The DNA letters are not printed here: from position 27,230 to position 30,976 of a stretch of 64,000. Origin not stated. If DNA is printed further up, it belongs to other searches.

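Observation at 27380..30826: Intact CheY-type receiver domain inserted into a fused double HdrA-type flavoprotein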

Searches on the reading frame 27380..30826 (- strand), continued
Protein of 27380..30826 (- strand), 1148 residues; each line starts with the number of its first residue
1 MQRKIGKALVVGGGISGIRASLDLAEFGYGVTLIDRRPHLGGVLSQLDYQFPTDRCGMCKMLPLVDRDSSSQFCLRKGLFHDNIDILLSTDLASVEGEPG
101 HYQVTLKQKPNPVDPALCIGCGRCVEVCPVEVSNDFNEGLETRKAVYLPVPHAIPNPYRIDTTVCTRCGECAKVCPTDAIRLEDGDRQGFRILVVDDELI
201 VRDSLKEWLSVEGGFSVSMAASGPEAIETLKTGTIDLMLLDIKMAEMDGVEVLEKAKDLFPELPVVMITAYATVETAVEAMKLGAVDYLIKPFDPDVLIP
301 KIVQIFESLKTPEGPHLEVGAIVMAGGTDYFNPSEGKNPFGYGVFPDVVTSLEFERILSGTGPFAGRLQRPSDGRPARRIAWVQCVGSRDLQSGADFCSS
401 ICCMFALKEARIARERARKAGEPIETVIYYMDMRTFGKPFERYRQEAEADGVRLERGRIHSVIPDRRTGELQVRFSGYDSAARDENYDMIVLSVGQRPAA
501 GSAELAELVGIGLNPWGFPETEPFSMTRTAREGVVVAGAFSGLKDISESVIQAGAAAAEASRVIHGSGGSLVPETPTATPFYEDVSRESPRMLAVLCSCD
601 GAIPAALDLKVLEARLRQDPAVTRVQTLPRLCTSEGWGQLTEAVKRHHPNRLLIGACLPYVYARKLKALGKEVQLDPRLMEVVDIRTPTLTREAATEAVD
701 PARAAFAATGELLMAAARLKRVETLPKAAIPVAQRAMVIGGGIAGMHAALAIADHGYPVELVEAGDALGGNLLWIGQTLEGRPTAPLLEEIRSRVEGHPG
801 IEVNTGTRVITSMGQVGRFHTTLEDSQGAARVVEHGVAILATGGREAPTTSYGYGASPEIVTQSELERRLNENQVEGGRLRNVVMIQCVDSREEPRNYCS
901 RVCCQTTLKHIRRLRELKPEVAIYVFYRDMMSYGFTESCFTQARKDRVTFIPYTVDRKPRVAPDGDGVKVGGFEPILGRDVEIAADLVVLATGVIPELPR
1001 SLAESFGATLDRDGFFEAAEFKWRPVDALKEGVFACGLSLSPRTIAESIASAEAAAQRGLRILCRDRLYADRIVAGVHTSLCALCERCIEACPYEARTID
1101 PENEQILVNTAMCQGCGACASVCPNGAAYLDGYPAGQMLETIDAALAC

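Call 48: predict_structure(alignment_id=A1)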
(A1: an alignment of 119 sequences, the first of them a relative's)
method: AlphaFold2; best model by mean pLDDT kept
length: 1148 residues; sequences in the alignment: 119
mean_pLDDT: 84.9   pTM: 0.85
mean pLDDT of the five models: 84.9, 84.0, 82.5, 78.2, 76.7
residues with pLDDT >= 90: 481; 70-90: 543; 50-70: 107; < 50: 17
segments of 3 or more residues with pLDDT < 50: 68-73, 153-155, 691-696
pLDDT, mean of each block of 10 residues (from residue 1): 80 88 86 87 66 58 52 51 82 92 89 78 85 84 85 64 84 83 74 91 89 89 92 91 87 93 89 77 85 82 82 82 92 86 93 86 86 93 85 72 87 90 94 79 88 91 88 87 93 88 91 91 94 94 83 94 90 63 81 89 72 88 90 81 93 82 77 86 75 50 78 87 73 95 97 96 95 87 93 97 96 90 94 96 92 94 93 84 95 84 89 91 93 80 90 92 91 91 96 91 90 78 64 89 90 93 83 73 84 78 81 76 81 74 74
secondary structure, 60 per line:
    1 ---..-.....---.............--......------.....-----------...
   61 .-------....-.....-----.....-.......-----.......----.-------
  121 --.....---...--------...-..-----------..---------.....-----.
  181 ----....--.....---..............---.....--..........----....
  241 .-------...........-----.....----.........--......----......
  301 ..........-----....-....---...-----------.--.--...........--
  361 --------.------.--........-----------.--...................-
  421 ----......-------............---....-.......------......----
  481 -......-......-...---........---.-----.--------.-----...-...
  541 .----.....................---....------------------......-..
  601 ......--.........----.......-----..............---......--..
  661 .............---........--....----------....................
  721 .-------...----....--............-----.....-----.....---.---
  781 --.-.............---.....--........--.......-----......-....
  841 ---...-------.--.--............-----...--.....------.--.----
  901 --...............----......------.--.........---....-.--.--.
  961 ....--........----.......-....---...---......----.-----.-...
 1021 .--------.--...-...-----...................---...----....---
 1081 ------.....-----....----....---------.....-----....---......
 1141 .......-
elements in order (helices of 4 or more, strands of 3 or more residues): E7-11 H15-27 E30-35 H42-46 H58-61 H69-72 H74-78 E84-88 E90-96 E102-108 H123-127 E131-133 E142-144 H170-174 H185-188 E191-195 H199-212 E216-220 H223-232 E237-241 H249-259 E265-269 H274-282 E285-290 H295-310 E316-319 E321-324 E328-330 E348-350 H351-358 E379-386 H401-419 E425-430 H438-449 E453-456 E458-464 E471-476 E482-487 E489-494 E496-498 H502-509 E534-536 H538-541 H546-566 E570-573 E592-597 H599-606 H609-617 E622-628 H634-647 E651-656 H659-673 E680-684 H687-690 H701-721 E729-731 E736-739 H743-753 E759-763 H770-773 H785-797 E801-805 E808-815 E818-824 E830-835 E837-840 E844-846 E860-862 H863-871 E882-886 H903-917 E922-927 H937-945 E949-952 E960-964 E967-974 E979-985 E987-990 E994-996 H1000-1005 H1018-1021 E1033-1035 H1045-1063 E1067-1069 E1074-1077 H1087-1091 E1097-1100 E1105-1108 H1118-1122 E1128-1131 H1135-1147

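Call 51: list_cluster_members(proteins=[P0019, P0025, P0033, P0034, P0054, P0058, P0082, P0086, P0092, P0105])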
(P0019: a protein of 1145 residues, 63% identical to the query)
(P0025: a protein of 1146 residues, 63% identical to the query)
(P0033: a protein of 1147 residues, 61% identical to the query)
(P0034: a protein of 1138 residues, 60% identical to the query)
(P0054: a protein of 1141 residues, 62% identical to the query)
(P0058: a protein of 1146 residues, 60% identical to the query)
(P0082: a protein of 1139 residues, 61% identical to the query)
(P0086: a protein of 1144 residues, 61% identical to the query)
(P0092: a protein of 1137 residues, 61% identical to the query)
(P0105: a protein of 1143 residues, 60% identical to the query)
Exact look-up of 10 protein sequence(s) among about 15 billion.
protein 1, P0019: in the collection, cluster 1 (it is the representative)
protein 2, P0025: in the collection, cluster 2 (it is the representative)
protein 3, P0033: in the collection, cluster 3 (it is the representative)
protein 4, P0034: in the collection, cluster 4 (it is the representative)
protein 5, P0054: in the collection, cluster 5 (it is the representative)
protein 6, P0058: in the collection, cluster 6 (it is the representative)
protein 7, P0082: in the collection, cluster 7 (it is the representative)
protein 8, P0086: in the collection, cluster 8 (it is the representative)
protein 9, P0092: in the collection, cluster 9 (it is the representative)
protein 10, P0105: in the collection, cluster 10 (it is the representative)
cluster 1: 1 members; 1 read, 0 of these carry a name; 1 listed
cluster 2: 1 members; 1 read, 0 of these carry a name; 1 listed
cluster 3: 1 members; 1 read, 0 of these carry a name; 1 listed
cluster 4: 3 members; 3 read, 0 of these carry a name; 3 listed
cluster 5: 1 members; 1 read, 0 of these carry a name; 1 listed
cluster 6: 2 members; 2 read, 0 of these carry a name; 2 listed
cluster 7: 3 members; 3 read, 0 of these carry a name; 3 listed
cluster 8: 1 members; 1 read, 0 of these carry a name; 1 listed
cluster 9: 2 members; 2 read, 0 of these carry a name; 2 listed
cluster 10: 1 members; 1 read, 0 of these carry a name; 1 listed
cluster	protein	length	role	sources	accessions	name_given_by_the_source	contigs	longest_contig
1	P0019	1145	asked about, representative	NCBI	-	-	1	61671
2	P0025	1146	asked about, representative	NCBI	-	-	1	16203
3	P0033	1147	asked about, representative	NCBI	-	-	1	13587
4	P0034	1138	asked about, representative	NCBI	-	-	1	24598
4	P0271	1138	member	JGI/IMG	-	-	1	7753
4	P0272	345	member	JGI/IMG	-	-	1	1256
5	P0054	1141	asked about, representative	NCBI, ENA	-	-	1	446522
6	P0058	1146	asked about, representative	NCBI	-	-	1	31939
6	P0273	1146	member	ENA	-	-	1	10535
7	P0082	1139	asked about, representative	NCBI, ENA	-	-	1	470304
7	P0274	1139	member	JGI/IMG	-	-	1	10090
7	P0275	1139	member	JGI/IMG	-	-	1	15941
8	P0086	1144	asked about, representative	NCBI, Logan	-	-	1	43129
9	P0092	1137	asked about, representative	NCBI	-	-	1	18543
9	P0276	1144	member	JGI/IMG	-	-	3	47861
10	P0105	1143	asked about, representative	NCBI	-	-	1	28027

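Call 52: fold_search(model_id=the predicted structure, library=pdb)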
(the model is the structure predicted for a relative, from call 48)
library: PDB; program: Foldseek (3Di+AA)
matches with E <= 10: 1971; with E <= 0.001: 1074
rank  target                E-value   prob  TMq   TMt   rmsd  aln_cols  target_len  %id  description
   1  8rvy_A                6.1e-44  1.00  0.43  0.74   4.3       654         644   25  CryoEM structure of the Elp-Hdr complex of Methanothermobacter marburgensis state 1 (composite structure) (released 2025-05-14)
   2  8rvu_A                1.2e-43  1.00  0.37  0.62   7.5       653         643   25  CryoEM structure of the Elp-Hdr complex of Methanothermobacter marburgensis state 2 (composite structure) (released 2025-05-14)
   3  5odc_A                1.2e-43  1.00  0.32  0.52   9.7       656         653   25  Heterodisulfide reductase / [NiFe]-hydrogenase complex from Methanothermococcus thermolithotrophicus at 2.3 A resoluti (released 2017-08-30)
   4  7bkb_A                1.2e-42  1.00  0.37  0.60   7.4       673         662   25  Formate dehydrogenase - heterodisulfide reductase - formylmethanofuran dehydrogenase complex from Methanospirillum hun (released 2021-09-29)
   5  5odh_A                4.8e-42  1.00  0.32  0.51  10.1       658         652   25  Heterodisulfide reductase / [NiFe]-hydrogenase complex from Methanothermococcus thermolithotrophicus soaked with heter (released 2017-08-30)
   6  5odi_A                5.6e-42  1.00  0.32  0.51   9.7       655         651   25  Heterodisulfide reductase / [NiFe]-hydrogenase complex from Methanothermococcus thermolithotrophicus cocrystallized wi (released 2017-08-30)
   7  7bkd_A                3.9e-41  1.00  0.45  0.75   3.9       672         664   25  Formate dehydrogenase - heterodisulfide reductase - formylmethanofuran dehydrogenase complex from Methanospirillum hun (released 2021-09-29)
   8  8rwn_A                4.9e-40  1.00  0.35  0.92   4.3       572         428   29  CryoEM structure of the Hdr(ABC)2 subunits of the Elp-Hdr complex of Methanothermobacter marburgensis (released 2025-05-14)
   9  8rvu_a                6.4e-40  1.00  0.35  0.92   4.3       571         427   29  CryoEM structure of the Elp-Hdr complex of Methanothermobacter marburgensis state 2 (composite structure) (released 2025-05-14)
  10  7bke_A                6.0e-36  1.00  0.35  0.89   4.5       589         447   27  Formate dehydrogenase - heterodisulfide reductase - formylmethanofuran dehydrogenase complex from Methanospirillum hun (released 2021-09-29)
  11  7bkd_a                4.0e-35  1.00  0.35  0.89   4.5       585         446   28  Formate dehydrogenase - heterodisulfide reductase - formylmethanofuran dehydrogenase complex from Methanospirillum hun (released 2021-09-29)
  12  6tjr_A                3.8e-25  1.00  0.26  0.84   2.8       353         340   28  Structure of HdrA-like subunit from Hyphomicrobium denitrificans (released 2020-08-19)
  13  3cty_A                7.7e-15  1.00  0.21  0.70   4.8       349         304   17  Crystal structure of T. acidophilum thioredoxin reductase (released 2009-02-24)
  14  3cty_B                1.9e-14  1.00  0.21  0.69   4.9       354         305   16  Crystal structure of T. acidophilum thioredoxin reductase (released 2009-02-24)
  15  5mh4                  3.7e-14  1.00  0.21  0.70   4.7       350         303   18  Crystal Structure of Lactococcus lactis Thioredoxin Reductase (FR conformation) (released 2017-04-12)
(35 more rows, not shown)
